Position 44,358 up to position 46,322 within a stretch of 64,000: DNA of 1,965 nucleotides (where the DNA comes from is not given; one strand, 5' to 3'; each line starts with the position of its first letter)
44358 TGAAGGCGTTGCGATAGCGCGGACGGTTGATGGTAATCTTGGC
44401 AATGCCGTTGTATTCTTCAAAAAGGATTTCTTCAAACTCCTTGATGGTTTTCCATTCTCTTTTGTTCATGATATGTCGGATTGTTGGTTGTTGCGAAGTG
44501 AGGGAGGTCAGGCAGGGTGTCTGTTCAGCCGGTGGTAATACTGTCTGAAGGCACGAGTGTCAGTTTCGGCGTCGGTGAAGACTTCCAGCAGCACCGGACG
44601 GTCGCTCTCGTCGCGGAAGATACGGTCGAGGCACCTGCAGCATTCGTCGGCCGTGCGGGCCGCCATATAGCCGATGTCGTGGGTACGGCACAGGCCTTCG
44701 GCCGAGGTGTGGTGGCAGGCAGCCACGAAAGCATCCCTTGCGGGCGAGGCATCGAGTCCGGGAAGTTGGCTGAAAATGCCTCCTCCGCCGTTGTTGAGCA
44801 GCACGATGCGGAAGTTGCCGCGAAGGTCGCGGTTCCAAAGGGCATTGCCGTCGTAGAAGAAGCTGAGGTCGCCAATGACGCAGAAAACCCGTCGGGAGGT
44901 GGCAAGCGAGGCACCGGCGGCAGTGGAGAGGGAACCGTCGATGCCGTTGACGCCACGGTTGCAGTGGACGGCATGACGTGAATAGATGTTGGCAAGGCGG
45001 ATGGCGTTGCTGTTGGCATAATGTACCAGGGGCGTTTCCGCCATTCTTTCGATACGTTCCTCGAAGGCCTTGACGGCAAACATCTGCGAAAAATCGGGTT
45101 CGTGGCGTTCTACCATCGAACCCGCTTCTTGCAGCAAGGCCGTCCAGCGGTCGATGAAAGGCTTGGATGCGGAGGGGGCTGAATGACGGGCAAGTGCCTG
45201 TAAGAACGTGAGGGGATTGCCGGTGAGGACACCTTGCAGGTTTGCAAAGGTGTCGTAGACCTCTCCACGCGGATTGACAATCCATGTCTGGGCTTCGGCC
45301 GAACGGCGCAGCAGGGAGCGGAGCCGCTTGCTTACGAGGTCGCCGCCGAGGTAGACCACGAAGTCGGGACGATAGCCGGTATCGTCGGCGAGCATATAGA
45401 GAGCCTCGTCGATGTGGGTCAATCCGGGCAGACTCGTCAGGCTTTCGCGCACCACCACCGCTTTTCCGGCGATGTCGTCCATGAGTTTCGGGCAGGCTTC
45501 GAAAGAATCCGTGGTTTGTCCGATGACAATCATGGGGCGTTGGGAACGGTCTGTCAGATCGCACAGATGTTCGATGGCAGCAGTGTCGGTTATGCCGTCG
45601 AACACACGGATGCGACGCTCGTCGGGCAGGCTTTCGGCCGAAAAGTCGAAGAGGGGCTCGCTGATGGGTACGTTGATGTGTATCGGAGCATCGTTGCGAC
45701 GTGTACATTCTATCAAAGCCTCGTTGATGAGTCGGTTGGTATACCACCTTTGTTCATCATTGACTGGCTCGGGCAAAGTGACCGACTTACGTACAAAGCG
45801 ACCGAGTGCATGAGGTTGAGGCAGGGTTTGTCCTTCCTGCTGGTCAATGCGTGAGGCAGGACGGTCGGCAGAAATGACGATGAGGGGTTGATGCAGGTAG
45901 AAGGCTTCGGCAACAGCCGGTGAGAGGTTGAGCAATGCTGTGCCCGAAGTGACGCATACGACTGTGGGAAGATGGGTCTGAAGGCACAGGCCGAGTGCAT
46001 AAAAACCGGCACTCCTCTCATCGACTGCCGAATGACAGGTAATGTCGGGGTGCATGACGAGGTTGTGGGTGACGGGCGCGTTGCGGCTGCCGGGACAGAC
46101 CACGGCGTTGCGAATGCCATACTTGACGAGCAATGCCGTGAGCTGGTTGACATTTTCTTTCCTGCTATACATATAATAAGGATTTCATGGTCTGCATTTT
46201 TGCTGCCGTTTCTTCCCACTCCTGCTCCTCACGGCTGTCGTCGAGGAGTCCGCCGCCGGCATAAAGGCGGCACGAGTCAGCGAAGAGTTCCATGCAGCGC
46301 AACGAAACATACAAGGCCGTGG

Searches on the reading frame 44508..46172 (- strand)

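Call 87: search_protein_families(library=pfam, proteins=[window:44508-46172:-], max_evalue=0.00001)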
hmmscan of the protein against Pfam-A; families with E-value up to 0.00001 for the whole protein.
window:44508-46172:- (554 aa): 3 families
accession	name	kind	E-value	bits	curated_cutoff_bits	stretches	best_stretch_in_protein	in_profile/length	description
PF02776.23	TPP_enzyme_N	-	4.8e-21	75.2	26.8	1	10-115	6-111/119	Thiamine pyrophosphate enzyme, N-terminal TPP binding domain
PF02775.26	TPP_enzyme_C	-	2.3e-07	31.2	21.9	1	398-531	17-151/151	Thiamine pyrophosphate enzyme, C-terminal TPP binding domain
PF16582.11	TPP_enzyme_M_2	-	7.5e-06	26.3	30.1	0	269-357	98-182/208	Middle domain of thiamine pyrophosphate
